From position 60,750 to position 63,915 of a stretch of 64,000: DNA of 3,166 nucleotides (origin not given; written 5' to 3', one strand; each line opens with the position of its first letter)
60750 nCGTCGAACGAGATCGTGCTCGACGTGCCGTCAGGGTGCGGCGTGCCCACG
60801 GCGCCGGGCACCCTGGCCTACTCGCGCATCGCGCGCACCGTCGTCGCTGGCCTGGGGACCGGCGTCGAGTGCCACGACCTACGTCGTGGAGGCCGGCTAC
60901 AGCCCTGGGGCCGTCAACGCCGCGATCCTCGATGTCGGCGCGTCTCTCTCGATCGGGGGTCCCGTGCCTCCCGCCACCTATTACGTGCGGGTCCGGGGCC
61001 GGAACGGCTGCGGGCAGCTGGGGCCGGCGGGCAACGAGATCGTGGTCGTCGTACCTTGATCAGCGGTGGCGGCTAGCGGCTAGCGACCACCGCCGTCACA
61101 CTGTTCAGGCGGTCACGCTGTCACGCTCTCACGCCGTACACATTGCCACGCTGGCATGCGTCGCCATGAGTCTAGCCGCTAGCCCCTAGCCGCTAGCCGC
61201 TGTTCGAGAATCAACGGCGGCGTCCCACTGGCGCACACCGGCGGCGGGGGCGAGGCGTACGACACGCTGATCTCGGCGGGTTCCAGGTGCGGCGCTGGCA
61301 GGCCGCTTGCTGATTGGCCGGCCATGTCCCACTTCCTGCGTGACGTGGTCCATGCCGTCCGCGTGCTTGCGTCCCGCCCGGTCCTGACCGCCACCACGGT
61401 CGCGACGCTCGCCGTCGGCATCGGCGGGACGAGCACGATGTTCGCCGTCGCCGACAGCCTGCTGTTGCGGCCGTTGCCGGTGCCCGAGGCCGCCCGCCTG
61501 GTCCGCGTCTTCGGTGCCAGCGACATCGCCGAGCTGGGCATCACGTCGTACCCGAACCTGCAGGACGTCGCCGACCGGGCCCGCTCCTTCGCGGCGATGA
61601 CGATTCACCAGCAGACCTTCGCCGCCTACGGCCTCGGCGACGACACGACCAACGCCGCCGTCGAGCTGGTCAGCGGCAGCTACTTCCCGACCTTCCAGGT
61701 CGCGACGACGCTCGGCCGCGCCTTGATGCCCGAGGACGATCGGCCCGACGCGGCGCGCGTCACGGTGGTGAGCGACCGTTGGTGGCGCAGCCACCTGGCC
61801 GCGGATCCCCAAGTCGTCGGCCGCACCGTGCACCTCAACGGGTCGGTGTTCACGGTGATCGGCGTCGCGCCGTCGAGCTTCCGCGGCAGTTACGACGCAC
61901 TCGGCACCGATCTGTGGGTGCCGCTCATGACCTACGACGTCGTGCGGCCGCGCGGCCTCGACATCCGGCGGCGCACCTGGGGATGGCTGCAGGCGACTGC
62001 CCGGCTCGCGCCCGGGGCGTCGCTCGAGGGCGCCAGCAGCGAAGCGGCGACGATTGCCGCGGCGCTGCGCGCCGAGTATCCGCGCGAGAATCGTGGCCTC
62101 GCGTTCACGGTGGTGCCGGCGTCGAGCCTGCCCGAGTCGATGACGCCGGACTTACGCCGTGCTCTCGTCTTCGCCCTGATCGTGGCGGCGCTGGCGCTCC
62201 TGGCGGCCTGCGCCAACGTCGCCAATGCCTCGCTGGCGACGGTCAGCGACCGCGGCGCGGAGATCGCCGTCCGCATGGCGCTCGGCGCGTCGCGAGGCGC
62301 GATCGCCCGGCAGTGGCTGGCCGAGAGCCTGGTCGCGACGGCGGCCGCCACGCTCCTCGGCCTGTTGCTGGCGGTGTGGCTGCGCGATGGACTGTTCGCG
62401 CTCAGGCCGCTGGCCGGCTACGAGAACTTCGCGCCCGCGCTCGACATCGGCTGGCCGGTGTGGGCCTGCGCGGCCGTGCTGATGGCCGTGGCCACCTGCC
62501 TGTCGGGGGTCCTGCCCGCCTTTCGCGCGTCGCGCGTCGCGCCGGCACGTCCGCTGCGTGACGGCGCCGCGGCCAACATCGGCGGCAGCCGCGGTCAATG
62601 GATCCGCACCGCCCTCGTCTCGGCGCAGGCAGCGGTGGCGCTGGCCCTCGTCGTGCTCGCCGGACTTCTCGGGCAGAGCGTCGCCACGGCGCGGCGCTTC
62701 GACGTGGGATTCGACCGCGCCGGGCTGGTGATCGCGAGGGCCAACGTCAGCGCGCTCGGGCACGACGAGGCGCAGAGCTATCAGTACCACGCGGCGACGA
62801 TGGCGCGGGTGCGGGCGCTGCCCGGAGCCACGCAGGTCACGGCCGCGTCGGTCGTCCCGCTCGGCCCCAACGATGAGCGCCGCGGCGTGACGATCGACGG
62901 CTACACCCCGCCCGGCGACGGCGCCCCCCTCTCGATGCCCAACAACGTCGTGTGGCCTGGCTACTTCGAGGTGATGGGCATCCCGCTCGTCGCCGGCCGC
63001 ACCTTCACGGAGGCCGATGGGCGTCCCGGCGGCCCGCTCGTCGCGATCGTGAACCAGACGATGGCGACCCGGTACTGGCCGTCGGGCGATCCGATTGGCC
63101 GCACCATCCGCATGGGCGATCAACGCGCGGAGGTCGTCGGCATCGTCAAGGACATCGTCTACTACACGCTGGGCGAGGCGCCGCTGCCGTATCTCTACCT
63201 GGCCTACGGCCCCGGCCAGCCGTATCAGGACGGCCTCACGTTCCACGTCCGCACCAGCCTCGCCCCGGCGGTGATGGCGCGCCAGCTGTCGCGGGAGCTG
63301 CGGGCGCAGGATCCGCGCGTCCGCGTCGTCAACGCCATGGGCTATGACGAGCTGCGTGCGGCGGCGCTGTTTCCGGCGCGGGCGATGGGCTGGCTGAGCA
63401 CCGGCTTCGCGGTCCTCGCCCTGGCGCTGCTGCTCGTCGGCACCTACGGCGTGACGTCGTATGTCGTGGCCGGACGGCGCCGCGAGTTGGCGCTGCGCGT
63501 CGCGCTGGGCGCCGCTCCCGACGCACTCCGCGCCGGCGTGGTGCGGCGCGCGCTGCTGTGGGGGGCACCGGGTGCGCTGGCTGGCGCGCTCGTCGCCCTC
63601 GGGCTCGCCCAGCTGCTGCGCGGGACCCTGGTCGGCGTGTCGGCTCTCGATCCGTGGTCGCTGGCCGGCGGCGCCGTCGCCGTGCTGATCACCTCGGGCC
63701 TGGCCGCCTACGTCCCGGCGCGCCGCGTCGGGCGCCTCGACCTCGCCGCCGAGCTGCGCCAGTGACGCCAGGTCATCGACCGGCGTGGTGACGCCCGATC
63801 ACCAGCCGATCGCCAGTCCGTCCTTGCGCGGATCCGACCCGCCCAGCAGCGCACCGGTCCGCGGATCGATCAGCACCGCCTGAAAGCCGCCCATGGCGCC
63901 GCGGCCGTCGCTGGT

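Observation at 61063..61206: Composite intergenic module: inverted heptamer blocks enclosing a degenerate octamer array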

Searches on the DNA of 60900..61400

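Call 17: search_rna_families(source=window, start=60900, end=61400, threshold=evalue, max_evalue=10)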
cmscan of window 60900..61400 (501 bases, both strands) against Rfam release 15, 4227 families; matches with E-value up to 10: 2.
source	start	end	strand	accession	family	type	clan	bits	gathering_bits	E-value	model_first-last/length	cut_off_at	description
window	61054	61209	-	RF04141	MIR8622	Gene; miRNA;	-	17.2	197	0.79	1-212/212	no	MIR8622 microRNA precursor family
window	61055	61208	+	RF04104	MIR918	Gene; miRNA;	-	14.1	268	5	1-265/265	no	MIR918 microRNA precursor family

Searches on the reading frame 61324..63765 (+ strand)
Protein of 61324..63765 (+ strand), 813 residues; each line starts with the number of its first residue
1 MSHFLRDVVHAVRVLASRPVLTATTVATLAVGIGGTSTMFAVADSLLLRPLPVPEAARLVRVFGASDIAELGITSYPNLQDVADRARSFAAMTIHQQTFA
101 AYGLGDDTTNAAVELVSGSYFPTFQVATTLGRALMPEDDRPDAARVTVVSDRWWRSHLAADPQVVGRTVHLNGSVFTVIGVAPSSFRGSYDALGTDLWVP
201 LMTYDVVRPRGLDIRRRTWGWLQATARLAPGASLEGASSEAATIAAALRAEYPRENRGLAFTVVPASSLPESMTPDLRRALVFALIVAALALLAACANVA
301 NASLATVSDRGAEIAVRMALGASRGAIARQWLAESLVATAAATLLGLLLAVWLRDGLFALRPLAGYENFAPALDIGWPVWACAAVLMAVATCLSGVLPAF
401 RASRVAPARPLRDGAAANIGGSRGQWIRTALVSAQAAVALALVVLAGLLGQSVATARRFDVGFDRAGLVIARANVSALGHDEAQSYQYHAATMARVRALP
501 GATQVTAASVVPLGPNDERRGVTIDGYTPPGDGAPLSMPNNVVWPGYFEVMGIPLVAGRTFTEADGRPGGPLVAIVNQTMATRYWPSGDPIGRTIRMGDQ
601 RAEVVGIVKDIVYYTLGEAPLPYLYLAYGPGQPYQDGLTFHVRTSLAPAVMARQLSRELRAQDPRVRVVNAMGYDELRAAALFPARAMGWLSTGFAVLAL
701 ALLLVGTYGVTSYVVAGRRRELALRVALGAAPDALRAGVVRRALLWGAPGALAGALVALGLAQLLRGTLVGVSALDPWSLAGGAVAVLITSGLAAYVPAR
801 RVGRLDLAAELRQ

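Call 13: find_encoding_contigs(protein=window:61324-63765:+, flank=10000, max_places=6)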
Protein window:61324-63765:+ (813 aa): no gene with exactly this product is on record in the collection.

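Call 56: search_protein_families(library=pfam, proteins=[window:61324-63765:+])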
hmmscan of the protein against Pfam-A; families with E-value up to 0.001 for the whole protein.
window:61324-63765:+ (813 aa): 2 families
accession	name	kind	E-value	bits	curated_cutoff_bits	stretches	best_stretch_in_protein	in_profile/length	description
PF12704.14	MacB_PCD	-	1.2e-37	130.7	27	2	22-242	1-205/207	MacB-like periplasmic core domain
PF02687.27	FtsX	-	1.4e-22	80.4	25.5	2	286-405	2-118/120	FtsX-like permease C-terminal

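Call 57: find_homologous_proteins(query=window:61324-63765:+, max_evalue=1e-100)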
Query window:61324-63765:+ (813 aa): 624 proteins with E <= 1e-100 among 8000 candidates; the best 120 are listed.
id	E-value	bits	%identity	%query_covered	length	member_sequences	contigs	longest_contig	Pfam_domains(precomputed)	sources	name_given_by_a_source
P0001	0.0e+0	1741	100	100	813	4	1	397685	PF02687.28,PF12704.15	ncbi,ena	-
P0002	0.0e+0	1412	83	100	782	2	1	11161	PF02687.28,PF12704.15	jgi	jgi:putative ABC transport system permease protein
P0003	0.0e+0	1405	82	100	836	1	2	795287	PF02687.28,PF12704.15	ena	-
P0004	0.0e+0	1350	78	100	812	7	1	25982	PF02687.28,PF12704.15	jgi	-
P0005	0.0e+0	1273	73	100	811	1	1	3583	PF02687.28,PF12704.15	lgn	-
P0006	0.0e+0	1238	72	100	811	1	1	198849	PF02687.28,PF12704.15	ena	-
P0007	0.0e+0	1211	70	100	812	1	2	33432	PF02687.28,PF12704.15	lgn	-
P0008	0.0e+0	1200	69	100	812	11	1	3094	PF02687.28,PF12704.15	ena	-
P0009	0.0e+0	1196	70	100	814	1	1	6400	PF02687.28,PF12704.15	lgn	-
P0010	0.0e+0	1133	84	78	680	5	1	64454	PF02687.28,PF12704.15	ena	-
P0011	0.0e+0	1084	65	100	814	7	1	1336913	PF02687.28,PF12704.15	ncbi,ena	-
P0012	0.0e+0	1083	65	100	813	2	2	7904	PF02687.28,PF12704.15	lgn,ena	-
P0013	0.0e+0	1082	66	100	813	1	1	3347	PF02687.28,PF12704.15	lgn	-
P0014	0.0e+0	1065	65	100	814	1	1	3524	PF02687.28,PF12704.15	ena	-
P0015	0.0e+0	1064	64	100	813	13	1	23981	PF02687.28,PF12704.15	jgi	jgi:predicted permease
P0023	5.9e-273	926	80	68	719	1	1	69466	PF02687.28,PF12704.15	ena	-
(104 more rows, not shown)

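Call 58: find_encoding_contigs(protein=P0001, flank=3000, max_places=3)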
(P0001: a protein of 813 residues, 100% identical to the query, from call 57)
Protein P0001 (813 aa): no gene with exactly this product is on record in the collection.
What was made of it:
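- Tried and rejected: Neither is on record in the contig index (calls 13, 58).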

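Call 59: find_encoding_contigs(protein=P0003, flank=4000, max_places=3)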
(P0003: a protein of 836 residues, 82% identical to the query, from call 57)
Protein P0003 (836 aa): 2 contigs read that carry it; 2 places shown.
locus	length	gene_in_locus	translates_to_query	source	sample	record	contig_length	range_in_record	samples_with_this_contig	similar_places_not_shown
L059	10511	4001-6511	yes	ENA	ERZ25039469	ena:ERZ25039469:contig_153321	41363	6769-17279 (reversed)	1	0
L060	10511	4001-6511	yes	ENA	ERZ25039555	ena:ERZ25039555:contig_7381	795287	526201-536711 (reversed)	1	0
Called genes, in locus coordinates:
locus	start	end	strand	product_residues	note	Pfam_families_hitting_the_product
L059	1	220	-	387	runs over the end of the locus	-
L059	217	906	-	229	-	PF13620:CarboxypepD_reg, PF13715:CarbopepD_reg_2 (weak), PF17210:SdrD_B (faint)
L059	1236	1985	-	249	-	-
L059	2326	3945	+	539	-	-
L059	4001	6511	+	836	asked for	PF12704:MacB_PCD, PF02687:FtsX, PF12704:MacB_PCD, PF02687:FtsX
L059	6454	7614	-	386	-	PF19830:DUF6311, PF25853:DUF6311_C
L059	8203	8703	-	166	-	PF01019:G_glu_transpept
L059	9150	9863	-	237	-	PF01019:G_glu_transpept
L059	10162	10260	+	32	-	-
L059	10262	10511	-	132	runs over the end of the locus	-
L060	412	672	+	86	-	-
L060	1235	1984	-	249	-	-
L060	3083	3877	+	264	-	PF00041:fn3 (faint)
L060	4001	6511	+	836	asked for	PF12704:MacB_PCD, PF02687:FtsX, PF12704:MacB_PCD, PF02687:FtsX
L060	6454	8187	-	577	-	PF19830:DUF6311, PF25853:DUF6311_C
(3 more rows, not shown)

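Call 60: find_encoding_contigs(protein=P0002, flank=4000, max_places=3)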
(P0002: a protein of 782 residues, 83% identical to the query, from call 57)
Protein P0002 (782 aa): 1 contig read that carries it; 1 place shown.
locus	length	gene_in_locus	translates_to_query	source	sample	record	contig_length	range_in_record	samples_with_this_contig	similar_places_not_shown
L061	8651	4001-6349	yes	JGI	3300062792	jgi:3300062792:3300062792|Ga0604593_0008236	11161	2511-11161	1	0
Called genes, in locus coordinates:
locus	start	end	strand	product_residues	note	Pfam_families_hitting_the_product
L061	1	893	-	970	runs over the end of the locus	PF13620:CarboxypepD_reg, PF13715:CarbopepD_reg_2 (weak), PF25183:OMP_b-brl_4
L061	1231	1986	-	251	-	-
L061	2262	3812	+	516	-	-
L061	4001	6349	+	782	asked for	PF12704:MacB_PCD, PF02687:FtsX, PF12704:MacB_PCD, PF02687:FtsX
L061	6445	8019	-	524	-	PF01019:G_glu_transpept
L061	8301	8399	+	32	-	-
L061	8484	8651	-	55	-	?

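Call 64: find_encoding_contigs(protein=P0004, flank=3000, max_places=2)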
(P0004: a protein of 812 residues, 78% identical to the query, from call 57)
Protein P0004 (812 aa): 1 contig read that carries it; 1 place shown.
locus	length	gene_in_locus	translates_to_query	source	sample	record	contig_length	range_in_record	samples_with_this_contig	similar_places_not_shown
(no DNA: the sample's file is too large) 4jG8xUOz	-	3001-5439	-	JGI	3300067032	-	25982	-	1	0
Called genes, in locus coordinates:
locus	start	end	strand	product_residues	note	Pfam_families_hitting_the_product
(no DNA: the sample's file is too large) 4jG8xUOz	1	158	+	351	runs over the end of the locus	PF05544:Pro_racemase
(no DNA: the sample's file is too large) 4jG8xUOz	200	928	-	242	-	-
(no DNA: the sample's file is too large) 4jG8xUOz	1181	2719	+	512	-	PF00041:fn3 (faint)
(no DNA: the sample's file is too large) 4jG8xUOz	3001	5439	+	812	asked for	PF12704:MacB_PCD, PF02687:FtsX, PF12704:MacB_PCD, PF02687:FtsX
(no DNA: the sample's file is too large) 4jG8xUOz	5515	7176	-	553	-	PF01019:G_glu_transpept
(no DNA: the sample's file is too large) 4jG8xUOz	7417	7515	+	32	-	-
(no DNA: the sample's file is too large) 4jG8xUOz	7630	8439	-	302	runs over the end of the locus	PF00092:VWA, PF13519:VWA_2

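Call 65: find_encoding_contigs(protein=P0006, flank=3000, max_places=2)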
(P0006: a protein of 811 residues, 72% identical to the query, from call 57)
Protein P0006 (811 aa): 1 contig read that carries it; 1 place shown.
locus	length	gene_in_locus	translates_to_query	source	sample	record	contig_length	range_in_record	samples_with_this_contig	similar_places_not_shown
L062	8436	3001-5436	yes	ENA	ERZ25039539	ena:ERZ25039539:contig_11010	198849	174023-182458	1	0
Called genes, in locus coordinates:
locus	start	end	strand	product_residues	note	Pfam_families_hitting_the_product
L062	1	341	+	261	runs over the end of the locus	-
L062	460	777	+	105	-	-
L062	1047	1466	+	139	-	-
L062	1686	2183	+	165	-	PF12698:ABC2_membrane_3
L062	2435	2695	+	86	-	PF01061:ABC2_membrane (weak)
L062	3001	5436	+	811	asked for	PF12704:MacB_PCD, PF02687:FtsX, PF12704:MacB_PCD, PF02687:FtsX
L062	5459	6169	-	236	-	PF00440:TetR_N, PF13305:TetR_C_33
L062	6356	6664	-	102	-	PF01019:G_glu_transpept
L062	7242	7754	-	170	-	PF01019:G_glu_transpept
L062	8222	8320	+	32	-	-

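Call 66: find_encoding_contigs(protein=P0010, flank=3000, max_places=2)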
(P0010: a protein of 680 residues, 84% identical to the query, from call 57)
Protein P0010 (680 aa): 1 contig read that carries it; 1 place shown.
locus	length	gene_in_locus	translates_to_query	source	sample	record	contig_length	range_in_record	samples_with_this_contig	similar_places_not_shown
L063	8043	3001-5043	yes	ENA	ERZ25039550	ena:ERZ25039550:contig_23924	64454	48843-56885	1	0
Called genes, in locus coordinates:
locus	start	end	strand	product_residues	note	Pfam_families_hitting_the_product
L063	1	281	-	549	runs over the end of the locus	PF13620:CarboxypepD_reg (weak)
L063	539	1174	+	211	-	-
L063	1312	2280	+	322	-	PF00041:fn3 (faint)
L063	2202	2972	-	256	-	-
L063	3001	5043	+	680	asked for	PF02687:FtsX, PF12704:MacB_PCD, PF02687:FtsX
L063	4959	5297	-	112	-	PF01019:G_glu_transpept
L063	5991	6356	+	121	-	-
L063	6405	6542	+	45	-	-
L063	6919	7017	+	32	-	-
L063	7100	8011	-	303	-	PF00092:VWA, PF13519:VWA_2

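Call 67: find_encoding_contigs(protein=P0023, flank=3000, max_places=2)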
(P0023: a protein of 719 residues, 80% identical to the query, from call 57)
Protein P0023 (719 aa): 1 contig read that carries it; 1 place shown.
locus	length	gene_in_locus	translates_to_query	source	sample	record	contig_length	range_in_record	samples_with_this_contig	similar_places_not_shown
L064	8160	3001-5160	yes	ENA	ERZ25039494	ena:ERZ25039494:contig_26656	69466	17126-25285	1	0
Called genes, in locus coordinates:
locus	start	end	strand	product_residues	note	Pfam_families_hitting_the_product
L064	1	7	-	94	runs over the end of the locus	-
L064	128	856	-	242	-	-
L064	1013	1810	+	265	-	-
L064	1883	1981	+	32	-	-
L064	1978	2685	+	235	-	PF04151:PPC (faint), PF00041:fn3 (faint)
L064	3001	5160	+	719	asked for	PF12704:MacB_PCD, PF02687:FtsX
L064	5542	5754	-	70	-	PF01019:G_glu_transpept (weak)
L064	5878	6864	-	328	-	PF01019:G_glu_transpept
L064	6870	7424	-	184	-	-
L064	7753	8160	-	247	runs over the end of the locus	PF00092:VWA, PF13519:VWA_2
